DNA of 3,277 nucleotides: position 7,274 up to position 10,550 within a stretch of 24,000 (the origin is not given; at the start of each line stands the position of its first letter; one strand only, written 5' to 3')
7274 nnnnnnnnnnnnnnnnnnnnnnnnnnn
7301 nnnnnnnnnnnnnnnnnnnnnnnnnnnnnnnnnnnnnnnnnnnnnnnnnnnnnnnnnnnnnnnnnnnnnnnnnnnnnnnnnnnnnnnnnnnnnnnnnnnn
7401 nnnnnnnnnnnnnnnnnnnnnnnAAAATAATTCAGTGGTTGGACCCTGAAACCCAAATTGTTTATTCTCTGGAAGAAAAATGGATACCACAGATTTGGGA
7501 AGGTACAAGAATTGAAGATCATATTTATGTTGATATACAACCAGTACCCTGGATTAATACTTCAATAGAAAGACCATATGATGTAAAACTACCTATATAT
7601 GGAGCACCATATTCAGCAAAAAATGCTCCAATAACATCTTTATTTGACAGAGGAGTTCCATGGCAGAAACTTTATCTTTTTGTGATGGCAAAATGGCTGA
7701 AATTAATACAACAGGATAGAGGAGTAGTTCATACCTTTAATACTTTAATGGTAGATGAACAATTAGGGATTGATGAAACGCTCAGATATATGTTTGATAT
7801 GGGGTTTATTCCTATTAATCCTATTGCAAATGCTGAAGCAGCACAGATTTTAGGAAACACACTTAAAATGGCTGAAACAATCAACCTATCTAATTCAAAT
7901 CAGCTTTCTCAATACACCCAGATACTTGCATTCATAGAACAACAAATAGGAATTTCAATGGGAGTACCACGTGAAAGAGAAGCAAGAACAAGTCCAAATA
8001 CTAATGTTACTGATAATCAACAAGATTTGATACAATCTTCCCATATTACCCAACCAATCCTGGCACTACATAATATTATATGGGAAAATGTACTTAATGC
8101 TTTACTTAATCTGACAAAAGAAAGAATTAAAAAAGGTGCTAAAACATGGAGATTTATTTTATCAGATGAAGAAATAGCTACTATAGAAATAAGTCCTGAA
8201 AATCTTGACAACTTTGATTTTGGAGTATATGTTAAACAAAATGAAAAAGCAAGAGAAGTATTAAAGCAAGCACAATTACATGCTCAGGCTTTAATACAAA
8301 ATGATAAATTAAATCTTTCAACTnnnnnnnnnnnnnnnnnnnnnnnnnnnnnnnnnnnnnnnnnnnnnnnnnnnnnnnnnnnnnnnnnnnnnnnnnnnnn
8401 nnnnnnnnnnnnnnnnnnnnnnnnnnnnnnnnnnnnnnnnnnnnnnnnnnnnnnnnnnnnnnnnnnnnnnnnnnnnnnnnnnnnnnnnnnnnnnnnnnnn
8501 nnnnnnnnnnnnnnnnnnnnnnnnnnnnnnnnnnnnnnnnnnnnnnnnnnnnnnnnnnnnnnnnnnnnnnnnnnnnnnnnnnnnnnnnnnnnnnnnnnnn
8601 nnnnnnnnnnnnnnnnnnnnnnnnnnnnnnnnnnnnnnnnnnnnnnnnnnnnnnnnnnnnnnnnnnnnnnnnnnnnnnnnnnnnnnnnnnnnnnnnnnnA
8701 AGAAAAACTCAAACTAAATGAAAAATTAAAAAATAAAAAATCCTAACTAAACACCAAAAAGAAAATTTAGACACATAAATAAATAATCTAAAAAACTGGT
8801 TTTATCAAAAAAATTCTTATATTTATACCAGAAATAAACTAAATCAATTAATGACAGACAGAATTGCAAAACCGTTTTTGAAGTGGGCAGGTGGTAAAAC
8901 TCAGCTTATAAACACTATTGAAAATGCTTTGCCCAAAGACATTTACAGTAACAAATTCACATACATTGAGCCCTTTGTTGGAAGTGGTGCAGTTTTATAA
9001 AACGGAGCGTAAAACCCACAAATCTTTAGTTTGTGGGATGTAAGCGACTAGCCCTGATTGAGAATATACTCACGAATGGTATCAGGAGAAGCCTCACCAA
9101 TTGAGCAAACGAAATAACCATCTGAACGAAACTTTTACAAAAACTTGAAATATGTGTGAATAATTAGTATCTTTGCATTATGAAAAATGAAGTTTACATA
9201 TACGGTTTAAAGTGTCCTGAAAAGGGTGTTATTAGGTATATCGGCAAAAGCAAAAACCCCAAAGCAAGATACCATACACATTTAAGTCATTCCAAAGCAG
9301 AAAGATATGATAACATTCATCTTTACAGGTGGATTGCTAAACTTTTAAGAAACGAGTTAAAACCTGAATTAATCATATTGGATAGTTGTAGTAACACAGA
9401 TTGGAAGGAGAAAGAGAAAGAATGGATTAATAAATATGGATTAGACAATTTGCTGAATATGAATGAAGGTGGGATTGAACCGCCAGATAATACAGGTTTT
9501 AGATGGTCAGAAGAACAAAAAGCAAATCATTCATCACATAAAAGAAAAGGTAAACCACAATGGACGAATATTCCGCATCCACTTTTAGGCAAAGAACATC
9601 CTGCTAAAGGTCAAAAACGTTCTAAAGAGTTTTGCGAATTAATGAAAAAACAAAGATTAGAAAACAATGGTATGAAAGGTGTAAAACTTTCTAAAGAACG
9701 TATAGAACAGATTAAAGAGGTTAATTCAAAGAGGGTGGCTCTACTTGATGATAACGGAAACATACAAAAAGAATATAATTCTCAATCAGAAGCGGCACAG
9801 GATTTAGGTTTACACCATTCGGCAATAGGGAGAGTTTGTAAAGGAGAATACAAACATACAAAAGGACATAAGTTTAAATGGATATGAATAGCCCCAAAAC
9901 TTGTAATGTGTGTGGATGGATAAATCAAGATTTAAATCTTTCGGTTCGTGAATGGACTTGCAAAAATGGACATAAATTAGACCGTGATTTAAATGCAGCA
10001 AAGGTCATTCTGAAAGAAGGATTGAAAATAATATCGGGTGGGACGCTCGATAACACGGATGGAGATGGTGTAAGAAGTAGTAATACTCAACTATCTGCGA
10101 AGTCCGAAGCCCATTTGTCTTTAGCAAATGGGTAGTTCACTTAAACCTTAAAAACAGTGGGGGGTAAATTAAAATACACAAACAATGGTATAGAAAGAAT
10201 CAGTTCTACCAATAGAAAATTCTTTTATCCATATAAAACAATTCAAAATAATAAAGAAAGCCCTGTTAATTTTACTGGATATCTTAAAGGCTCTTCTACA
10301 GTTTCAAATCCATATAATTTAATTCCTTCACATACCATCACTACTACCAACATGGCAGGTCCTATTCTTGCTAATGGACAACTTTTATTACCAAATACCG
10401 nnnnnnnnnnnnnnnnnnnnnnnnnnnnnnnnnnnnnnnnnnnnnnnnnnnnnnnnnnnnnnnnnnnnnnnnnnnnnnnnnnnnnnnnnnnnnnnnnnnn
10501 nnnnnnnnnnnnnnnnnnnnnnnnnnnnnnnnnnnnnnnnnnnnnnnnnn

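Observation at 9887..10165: The tnpB deletion stops just where the omega-RNA-encoding region would begin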

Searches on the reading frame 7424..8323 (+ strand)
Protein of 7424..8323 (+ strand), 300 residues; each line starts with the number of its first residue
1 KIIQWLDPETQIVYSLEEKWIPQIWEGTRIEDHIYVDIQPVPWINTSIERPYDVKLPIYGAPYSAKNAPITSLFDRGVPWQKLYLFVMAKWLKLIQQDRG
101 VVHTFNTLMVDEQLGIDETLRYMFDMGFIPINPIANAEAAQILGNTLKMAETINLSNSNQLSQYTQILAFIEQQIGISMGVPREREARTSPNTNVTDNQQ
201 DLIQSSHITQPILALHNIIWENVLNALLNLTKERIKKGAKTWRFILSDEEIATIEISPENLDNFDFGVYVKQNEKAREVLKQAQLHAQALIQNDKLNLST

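Call 31: find_related_loci(query=window:7424-8323:+, collection=viral_contigs, flank=6000)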
Query window:7424-8323:+ (300 aa) in viral_contigs; peptide patterns used: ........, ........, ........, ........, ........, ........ (x = any residue, [..] = any of these).
4 stretches matched a pattern, but none encodes a relative of the query by tblastn (E <= 1e-3).

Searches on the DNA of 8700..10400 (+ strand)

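Call 10: search_dna_similar(query=window:8700-10400:+, collection=phages, mode=distant, max_rows=30)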
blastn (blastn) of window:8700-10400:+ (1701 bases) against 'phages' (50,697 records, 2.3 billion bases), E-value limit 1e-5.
Records with a match: 1; places in all: 1; records where one place covers at least 80% of the query: 0.
Best place of each record, by identity: 60-80% 1.
By first word of the organism name: Parabacteroides 1.
By host as written in the record: Parabacteroides faecis DA672 1.
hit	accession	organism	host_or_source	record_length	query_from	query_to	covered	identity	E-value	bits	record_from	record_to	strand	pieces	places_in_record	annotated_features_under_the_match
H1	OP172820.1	Parabacteroides phage PF672P2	Parabacteroides faecis DA672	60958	1327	1442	7%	72.6%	4e-9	70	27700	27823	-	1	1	hypothetical protein (x2)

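Call 16: search_rna_families(source=window, start=8900, end=10300, threshold=evalue, max_evalue=10)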
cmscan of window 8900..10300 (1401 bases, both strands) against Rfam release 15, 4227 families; matches with E-value up to 10: 1.
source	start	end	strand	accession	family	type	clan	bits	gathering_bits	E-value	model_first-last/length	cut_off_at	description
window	9497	9543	-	RF00273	SNORD59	Gene; snRNA; snoRNA; CD-box;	CL00065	23.8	45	0.049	1-73/73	no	Small nucleolar RNA SNORD59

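Call 71: search_with_rna_model(model_id=R1, sources=[L160, L161, L162, L163, L098, L108, L110, L114, L126, L141, L157, L135, L002, L096, L097], max_evalue=0.1)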
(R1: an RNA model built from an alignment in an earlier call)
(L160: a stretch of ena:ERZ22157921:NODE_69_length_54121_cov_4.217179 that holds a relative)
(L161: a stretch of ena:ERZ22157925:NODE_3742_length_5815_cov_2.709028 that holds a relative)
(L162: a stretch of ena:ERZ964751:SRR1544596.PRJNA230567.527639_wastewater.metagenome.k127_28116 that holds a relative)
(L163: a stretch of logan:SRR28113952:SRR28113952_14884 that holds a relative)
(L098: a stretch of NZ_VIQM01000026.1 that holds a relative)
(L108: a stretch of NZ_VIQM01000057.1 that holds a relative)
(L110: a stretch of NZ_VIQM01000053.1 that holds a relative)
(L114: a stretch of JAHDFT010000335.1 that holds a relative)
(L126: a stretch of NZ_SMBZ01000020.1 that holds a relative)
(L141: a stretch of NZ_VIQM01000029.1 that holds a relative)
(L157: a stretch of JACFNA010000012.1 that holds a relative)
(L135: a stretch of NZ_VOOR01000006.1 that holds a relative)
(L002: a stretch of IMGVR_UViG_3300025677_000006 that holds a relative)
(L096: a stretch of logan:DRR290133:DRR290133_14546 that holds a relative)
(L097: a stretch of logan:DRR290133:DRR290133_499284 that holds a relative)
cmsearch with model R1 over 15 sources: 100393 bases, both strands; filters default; matches with E-value up to 0.1: 15.
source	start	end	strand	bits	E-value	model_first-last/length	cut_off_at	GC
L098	5045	5155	-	125.6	3.9e-25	1-110/110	no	0.48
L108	6529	6639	+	125.6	3.9e-25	1-110/110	no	0.48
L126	2566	2676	-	125.6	3.9e-25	1-110/110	no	0.48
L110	4528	4638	+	121.4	3.1e-24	1-110/110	no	0.47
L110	29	139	+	119.5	8.1e-24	1-110/110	no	0.49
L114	1358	1468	-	117.4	2.3e-23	1-110/110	no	0.49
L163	2659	2769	+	117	2.8e-23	1-110/110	no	0.48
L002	4144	4251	+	98.5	2.8e-19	1-110/110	no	0.46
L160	2659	2772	+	86.1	1.3e-16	1-110/110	no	0.5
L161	2659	2772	+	86.1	1.3e-16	1-110/110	no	0.5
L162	856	969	+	86.1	1.3e-16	1-110/110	no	0.5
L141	6396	6497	+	66.4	2.3e-12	1-110/110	no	0.39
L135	130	240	-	56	4.1e-10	1-110/110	no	0.45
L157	3390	3472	+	32.2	5.6e-05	1-110/110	no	0.45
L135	3440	3508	-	21.4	0.012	1-110/110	no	0.46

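Call 82: search_with_rna_model(model_id=R1, sources=[L164, L165, L166, L167, L171, L010], max_evalue=0.1)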
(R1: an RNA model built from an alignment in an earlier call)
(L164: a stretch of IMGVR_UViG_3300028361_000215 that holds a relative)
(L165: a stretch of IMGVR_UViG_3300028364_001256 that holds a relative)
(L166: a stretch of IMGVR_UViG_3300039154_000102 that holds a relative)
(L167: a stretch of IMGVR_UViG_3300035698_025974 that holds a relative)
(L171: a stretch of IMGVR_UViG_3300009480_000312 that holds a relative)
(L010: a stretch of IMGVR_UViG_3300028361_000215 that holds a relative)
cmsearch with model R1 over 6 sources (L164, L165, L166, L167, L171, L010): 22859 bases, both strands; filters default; matches with E-value up to 0.1: 3.
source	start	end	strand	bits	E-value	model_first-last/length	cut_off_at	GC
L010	4144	4257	+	87.5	1.5e-17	1-110/110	no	0.54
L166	1220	1325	-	36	2e-06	1-110/110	no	0.54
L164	902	1005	+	30.9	2.4e-05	1-110/110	no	0.52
